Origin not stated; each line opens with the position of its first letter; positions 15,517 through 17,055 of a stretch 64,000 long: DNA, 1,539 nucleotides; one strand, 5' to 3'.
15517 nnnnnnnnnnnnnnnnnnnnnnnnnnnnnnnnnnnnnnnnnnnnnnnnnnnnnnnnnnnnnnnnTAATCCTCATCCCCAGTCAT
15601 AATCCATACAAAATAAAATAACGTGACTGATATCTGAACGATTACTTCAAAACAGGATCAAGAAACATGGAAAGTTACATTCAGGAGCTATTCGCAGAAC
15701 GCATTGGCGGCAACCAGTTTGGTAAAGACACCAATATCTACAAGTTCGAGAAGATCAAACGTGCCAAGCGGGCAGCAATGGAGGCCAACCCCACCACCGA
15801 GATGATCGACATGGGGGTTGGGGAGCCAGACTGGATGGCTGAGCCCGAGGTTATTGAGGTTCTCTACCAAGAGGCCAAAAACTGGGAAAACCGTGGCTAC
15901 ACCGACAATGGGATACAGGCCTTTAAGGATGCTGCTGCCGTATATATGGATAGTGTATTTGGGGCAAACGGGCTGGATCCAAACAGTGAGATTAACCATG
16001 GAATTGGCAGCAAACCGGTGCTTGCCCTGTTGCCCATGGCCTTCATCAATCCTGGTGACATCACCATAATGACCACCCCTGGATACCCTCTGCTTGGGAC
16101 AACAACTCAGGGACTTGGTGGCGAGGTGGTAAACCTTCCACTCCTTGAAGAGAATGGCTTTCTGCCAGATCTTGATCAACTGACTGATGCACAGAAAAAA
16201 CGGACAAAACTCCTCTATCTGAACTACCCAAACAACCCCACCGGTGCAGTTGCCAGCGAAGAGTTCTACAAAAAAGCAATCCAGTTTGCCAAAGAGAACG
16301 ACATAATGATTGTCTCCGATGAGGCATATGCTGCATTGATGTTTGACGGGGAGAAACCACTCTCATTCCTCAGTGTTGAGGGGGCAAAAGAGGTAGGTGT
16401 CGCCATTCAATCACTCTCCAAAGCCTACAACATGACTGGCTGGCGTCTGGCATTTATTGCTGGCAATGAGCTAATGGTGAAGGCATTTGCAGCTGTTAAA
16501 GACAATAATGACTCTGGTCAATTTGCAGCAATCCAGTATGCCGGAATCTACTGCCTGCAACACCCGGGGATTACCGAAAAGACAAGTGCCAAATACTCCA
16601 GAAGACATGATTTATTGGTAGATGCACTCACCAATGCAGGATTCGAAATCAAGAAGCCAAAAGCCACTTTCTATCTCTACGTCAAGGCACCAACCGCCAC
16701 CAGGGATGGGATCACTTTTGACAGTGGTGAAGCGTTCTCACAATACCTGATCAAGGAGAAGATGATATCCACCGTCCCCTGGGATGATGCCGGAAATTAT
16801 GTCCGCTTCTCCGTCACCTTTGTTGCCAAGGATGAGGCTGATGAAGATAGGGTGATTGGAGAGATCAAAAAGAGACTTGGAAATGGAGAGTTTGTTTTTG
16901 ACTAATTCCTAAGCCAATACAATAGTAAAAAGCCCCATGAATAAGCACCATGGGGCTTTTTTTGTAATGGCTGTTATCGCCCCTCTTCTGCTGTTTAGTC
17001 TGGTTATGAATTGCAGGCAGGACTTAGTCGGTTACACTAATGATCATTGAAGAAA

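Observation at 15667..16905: DapL-type LL-diaminopimelate aminotransferase in the map-glnD-(dapD/dapC) slot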

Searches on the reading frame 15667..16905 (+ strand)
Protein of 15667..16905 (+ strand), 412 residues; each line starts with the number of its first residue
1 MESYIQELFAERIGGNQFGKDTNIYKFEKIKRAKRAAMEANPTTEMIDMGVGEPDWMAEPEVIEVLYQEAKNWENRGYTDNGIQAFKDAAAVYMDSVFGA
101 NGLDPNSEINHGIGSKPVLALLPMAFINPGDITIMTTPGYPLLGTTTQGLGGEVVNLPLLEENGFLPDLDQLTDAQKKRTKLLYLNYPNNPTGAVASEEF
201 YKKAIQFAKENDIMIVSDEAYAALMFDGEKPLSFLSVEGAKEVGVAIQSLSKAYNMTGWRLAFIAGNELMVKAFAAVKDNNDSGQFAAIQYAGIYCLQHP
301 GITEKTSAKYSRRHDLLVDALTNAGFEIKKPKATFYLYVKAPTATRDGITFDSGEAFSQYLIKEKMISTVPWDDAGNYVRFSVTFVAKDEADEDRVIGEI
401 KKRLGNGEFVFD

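Call 4: search_protein_families(library=ncbifam, proteins=[window:15667-16902:+], max_evalue=0.00001)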
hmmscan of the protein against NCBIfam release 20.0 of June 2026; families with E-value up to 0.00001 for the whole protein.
window:15667-16902:+ (412 aa): 64 families (the best 25 are shown)
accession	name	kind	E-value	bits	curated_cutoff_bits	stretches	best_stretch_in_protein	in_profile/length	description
NF004937.0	PRK06290.1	equivalog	7.3e-208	690.3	585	1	1-411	1-410/410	LL-diaminopimelate aminotransferase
NF006756.0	PRK09276.1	subfamily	1.1e-105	353.8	507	1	24-386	13-371/387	LL-diaminopimelate aminotransferase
TIGR03540.1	DapC_direct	equivalog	3.5e-105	352.1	593.25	1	25-385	12-368/383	LL-diaminopimelate aminotransferase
NF005977.0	PRK08068.1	subfamily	5.7e-84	282.6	494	1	40-381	28-367/391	transaminase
NF005815.0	PRK07681.1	equivalog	3e-83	280.1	545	1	40-351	28-338/399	LL-diaminopimelate aminotransferase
NF004611.0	PRK05942.1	equivalog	4.1e-75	253.2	628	1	25-374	18-359/394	aspartate aminotransferase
NF006604.0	PRK09148.1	equivalog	1.1e-69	235.3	648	1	25-372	14-356/406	LL-diaminopimelate aminotransferase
NF005613.0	PRK07366.1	equivalog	1.6e-67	228.2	486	1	26-383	14-370/391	LL-diaminopimelate aminotransferase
NF006033.0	PRK08175.1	equivalog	2.3e-65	221.1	647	1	25-385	19-374/407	alanine transaminase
NF006387.0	PRK08636.1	equivalog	9.4e-65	219.2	675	1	25-379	16-376/403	LL-diaminopimelate aminotransferase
NF041364.1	GntC_guanitoxin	equivalog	1.3e-54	185.5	415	1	48-373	2-325/356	guanitoxin biosynthesis PLP-dependent (S)-gamma-hydroxy-L-arginine cyclodehydratase GntC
TIGR03537.1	DapC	equivalog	4.7e-53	180.4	453.6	1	46-345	2-299/350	succinyldiaminopimelate transaminase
NF041091.1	asp_aminotase_Arch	equivalog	4e-51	174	550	1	35-382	18-356/376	aspartate aminotransferase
NF004975.0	PRK06348.1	equivalog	9.3e-45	153.2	549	1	36-385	21-367/384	pyridoxal phosphate-dependent aminotransferase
NF005855.0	PRK07777.1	equivalog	3.2e-44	151.8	553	1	43-351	27-337/391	pyridoxal phosphate-dependent aminotransferase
TIGR03538.1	DapC_gpp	equivalog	3.8e-41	141.2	474.6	1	23-371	9-355/395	succinyldiaminopimelate transaminase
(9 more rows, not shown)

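Call 5: search_protein_families(library=pfam, proteins=[window:15667-16902:+])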
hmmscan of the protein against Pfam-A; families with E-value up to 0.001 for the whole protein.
window:15667-16902:+ (412 aa): 1 family
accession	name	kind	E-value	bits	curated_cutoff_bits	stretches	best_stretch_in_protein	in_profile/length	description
PF00155.27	Aminotran_1_2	-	3e-51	175.2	19.7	1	45-382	2-345/361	Aminotransferase class I and II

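Call 9: find_homologous_proteins(query=window:15667-16902:+, max_evalue=1e-20)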
Query window:15667-16902:+ (412 aa): 8000 proteins with E <= 1e-20 among 8000 candidates; the best 120 are listed.
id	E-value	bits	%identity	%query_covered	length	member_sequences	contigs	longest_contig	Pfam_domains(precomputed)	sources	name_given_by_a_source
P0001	3.2e-275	930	100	100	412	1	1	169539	PF00155.28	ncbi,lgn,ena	-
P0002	1.4e-256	869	92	100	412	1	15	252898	PF00155.28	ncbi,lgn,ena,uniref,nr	ncbi:MAG: LL-diaminopimelate aminotransferase [Gammaproteobacteria bacterium]|uniref:Aminotransferas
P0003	2.4e-254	861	91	100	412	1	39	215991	PF00155.28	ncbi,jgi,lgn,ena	-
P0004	4.6e-252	854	92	100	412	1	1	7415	PF00155.28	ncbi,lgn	-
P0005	6.9e-251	850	90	100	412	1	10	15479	PF00155.28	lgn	-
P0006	5.1e-248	840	89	100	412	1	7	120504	PF00155.28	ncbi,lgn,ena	-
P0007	1.2e-246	836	88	100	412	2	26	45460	PF00155.28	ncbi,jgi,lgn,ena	-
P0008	2.0e-245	832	88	100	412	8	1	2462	PF00155.28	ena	-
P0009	3.8e-244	828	86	100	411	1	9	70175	PF00155.28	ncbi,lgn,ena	-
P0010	1.1e-240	816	87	100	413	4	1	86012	PF00155.28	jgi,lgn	jgi:LL-diaminopimelate aminotransferase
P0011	5.4e-240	814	86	100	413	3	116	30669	PF00155.28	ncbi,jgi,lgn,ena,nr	ncbi:MAG: LL-diaminopimelate aminotransferase [Gammaproteobacteria bacterium]|jgi:LL-diaminopimelate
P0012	5.1e-238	808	85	100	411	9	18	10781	PF00155.28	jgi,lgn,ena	-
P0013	2.1e-235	799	85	100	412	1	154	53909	PF00155.28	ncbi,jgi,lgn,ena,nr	ncbi:MAG: LL-diaminopimelate aminotransferase [Gammaproteobacteria bacterium]|jgi:LL-diaminopimelate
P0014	1.2e-234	796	85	100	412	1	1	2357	PF00155.28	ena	-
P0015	2.1e-234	796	85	100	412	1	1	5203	PF00155.28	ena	-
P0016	8.7e-226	767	80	100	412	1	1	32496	PF00155.28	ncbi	-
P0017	7.2e-225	764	82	100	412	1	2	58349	PF00155.28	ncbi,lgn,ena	-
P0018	1.8e-224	763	82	100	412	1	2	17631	PF00155.28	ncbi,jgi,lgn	-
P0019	8.8e-224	761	79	100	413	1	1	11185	PF00155.28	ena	-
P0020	3.5e-223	759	80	100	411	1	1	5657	PF00155.28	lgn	-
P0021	7.8e-223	758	80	100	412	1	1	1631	PF00155.28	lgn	-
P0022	9.8e-223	757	79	100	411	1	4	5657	PF00155.28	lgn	-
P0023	3.3e-222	755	79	100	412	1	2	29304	PF00155.28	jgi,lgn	jgi:LL-diaminopimelate aminotransferase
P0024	1.3e-221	754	79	100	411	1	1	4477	PF00155.28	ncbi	-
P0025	4.7e-221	752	79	100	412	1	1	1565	PF00155.28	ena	-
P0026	1.2e-220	750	79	100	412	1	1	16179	PF00155.28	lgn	-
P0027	2.2e-220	749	79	100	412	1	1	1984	PF00155.28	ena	-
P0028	2.6e-220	749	79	100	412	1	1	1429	PF00155.28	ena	-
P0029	1.0e-219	747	79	100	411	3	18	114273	PF00155.28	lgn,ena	-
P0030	1.2e-219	747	78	100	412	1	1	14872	PF00155.28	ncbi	ncbi:MAG: LL-diaminopimelate aminotransferase [Fusobacteriota bacterium]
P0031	1.3e-219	747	79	100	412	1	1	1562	PF00155.28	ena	-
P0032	1.8e-219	746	79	100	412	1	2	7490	PF00155.28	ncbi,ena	-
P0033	2.0e-219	746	79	100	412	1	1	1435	PF00155.28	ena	-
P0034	4.6e-219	745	79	100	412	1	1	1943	PF00155.28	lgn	-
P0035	6.2e-219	745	79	100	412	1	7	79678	PF00155.28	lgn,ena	-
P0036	1.6e-218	743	79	100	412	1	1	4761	PF00155.28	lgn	-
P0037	3.4e-218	742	79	100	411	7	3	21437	PF00155.28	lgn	-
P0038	5.0e-218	742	79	100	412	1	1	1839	PF00155.28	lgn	-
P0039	1.1e-216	737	77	100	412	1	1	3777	PF00155.28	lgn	-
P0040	5.0e-216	735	78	100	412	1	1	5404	PF00155.28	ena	-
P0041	7.5e-215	731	77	100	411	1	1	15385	PF00155.28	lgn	-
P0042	9.9e-215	731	77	100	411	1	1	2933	PF00155.28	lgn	-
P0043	1.1e-214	731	77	100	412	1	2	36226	PF00155.28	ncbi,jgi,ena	-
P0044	3.8e-211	719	79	95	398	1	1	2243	PF00155.28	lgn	-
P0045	1.7e-210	717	76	100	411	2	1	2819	PF00155.28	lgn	-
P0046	4.0e-207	706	75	100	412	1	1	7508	PF00155.28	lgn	-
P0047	4.2e-206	702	73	100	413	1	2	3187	PF00155.28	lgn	-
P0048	9.1e-205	698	74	100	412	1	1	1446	PF00155.28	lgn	-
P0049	4.6e-204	696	73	100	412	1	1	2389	PF00155.28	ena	-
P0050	9.3e-204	695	73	100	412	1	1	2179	PF00155.28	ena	-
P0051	1.6e-203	694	73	100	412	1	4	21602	PF00155.28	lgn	-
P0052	1.7e-203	694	72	100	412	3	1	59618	PF00155.28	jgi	jgi:LL-diaminopimelate aminotransferase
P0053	2.1e-202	690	72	100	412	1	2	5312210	PF00155.28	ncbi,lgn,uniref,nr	ncbi:LL-diaminopimelate aminotransferase [Sporomusa malonica]|uniref:Aminotransferase n=1 Tax=Sporom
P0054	4.0e-202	689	73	99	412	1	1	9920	PF00155.28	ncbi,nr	ncbi:MAG: dapL 2 [Sporomusa sp.]|nr:dapL 2 [Sporomusa sp.]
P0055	9.5e-202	688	72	100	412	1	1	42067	PF00155.28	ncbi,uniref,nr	ncbi:LL-diaminopimelate aminotransferase [Sporomusa sp.]|uniref:LL-diaminopimelate aminotransferase 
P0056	2.0e-201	687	72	100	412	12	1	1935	PF00155.28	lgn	-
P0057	5.3e-201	686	73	100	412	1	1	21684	PF00155.28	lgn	-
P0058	6.3e-201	685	71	100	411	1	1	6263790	PF00155.28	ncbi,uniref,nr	ncbi:aspartate aminotransferase [Desulfoluna limicola]|uniref:Aminotransferase n=1 Tax=Desulfoluna l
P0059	8.4e-201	685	71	100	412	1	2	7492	PF00155.28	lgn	-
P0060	1.7e-200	684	71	100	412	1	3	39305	PF00155.28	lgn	-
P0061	2.5e-200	683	72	100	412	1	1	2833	PF00155.28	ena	-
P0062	7.4e-200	682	70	100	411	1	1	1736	PF00155.28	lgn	-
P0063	7.6e-200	682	72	100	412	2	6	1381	PF00155.28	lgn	-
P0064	1.5e-199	681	72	100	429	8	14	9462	PF00155.28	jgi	jgi:LL-diaminopimelate aminotransferase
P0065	2.2e-199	680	72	100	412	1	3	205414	PF00155.28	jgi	jgi:LL-diaminopimelate aminotransferase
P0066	2.2e-199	680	72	100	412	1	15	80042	PF00155.28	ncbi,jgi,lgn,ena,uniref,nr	ncbi:LL-diaminopimelate aminotransferase [Solidesulfovibrio sp.]|jgi:LL-diaminopimelate aminotransfe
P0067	3.4e-199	680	72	100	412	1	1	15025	PF00155.28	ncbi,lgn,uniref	ncbi:LL-diaminopimelate aminotransferase [Solidesulfovibrio sp. C21]|uniref:LL-diaminopimelate amino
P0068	3.9e-199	679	71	100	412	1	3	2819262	PF00155.28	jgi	jgi:LL-diaminopimelate aminotransferase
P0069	6.2e-199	679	71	100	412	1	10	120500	PF00155.28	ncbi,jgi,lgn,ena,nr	ncbi:MAG: LL-diaminopimelate aminotransferase [Candidatus Margulisiibacteriota bacterium]|nr:MAG: as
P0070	1.6e-198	677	71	100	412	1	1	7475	PF00155.28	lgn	-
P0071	2.2e-198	677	72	100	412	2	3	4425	PF00155.28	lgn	-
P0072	2.2e-198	677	71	100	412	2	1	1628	PF00155.28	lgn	-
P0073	2.5e-198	677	71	100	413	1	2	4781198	PF00155.28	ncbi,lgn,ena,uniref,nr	ncbi:MAG TPA: LL-diaminopimelate aminotransferase [Methylomusa anaerophila]|uniref:Aminotransferase 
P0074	2.6e-198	677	71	100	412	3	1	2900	PF00155.28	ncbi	-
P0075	4.0e-198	676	72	100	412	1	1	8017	PF00155.28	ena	-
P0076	6.9e-198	675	72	100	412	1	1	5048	PF00155.28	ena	-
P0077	1.4e-197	674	72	100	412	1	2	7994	PF00155.28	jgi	jgi:LL-diaminopimelate aminotransferase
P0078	3.7e-197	673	72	100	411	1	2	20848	PF00155.28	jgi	jgi:LL-diaminopimelate aminotransferase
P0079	6.8e-197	672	72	100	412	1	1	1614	PF00155.28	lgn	-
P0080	7.1e-197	672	71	100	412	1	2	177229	PF00155.28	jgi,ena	-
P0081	8.4e-197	672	71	100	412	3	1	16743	PF00155.28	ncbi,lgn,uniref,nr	ncbi:LL-diaminopimelate aminotransferase [Sporomusa sp.]|uniref:LL-diaminopimelate aminotransferase 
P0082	1.7e-196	671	71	100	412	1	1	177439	PF00155.28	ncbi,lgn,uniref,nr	ncbi:LL-diaminopimelate aminotransferase [Solidesulfovibrio alcoholivorans]|uniref:LL-diaminopimelat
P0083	1.7e-196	671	73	100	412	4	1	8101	PF00155.28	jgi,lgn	-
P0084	1.7e-196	671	71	100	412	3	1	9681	PF00155.28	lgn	-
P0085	2.9e-196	670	71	100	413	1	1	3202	PF00155.28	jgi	-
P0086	3.5e-196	670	72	100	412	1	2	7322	PF00155.28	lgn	-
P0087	3.6e-196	670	71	100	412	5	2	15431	PF00155.28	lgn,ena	-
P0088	7.8e-196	669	71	100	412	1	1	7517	PF00155.28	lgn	-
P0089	3.7e-195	666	71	100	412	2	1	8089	PF00155.28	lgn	-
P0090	3.7e-195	666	70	100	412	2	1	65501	PF00155.28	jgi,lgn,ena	-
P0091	4.8e-195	666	70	100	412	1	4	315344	PF00155.28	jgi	jgi:LL-diaminopimelate aminotransferase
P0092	7.7e-195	665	72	100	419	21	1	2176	PF00155.28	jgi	-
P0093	7.8e-195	665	71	100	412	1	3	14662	PF00155.28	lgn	-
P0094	4.6e-194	663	70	100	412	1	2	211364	PF00155.28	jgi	jgi:LL-diaminopimelate aminotransferase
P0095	6.2e-194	662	71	100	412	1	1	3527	PF00155.28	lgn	-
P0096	3.4e-193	660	69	100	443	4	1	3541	PF00155.28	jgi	-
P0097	3.9e-193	660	70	100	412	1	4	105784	PF00155.28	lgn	-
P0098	5.7e-193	659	71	99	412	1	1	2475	PF00155.28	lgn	-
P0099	9.1e-193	659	71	100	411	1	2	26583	PF00155.28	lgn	-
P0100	2.0e-192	657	70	100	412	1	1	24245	PF00155.28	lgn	-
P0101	4.9e-192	656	70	100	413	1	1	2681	PF00155.28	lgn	-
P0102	8.1e-192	655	70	100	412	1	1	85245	PF00155.28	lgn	-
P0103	1.0e-191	655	70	100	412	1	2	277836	PF00155.28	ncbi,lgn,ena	-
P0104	1.2e-191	655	69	99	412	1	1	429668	PF00155.28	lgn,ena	-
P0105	1.7e-191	654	70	100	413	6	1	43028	PF00155.28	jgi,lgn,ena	-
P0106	1.1e-190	652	69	100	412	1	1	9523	PF00155.28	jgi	-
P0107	1.3e-190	651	69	100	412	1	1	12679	PF00155.28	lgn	-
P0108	1.3e-190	651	69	100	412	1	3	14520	PF00155.28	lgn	-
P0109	1.5e-190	651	69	100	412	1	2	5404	PF00155.28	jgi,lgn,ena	-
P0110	1.6e-190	651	67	100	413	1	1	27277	PF00155.28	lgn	-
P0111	2.3e-190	651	68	100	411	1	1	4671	PF00155.28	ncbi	-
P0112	2.3e-190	651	67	100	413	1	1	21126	PF00155.28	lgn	-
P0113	3.4e-190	650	70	100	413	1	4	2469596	PF00155.28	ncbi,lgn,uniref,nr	ncbi:LL-diaminopimelate aminotransferase [Acetohalobium arabaticum]|uniref:Aminotransferase n=1 Tax=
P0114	3.4e-190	650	70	100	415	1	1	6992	PF00155.28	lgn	-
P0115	3.8e-190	650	69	99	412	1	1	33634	PF00155.28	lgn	-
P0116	4.1e-190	650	68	100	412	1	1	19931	PF00155.28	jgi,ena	-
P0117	4.3e-190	650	70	100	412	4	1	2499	PF00155.28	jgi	jgi:LL-diaminopimelate aminotransferase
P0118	6.0e-190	649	68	100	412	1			PF00155.28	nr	nr:LL-diaminopimelate aminotransferase [Pelosinus fermentans]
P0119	6.1e-190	649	70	100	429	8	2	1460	PF00155.28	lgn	-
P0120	6.4e-190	649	68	100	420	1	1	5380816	PF00155.28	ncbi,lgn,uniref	ncbi:LL-diaminopimelate aminotransferase [Pelosinus fermentans]|uniref:LL-diaminopimelate aminotrans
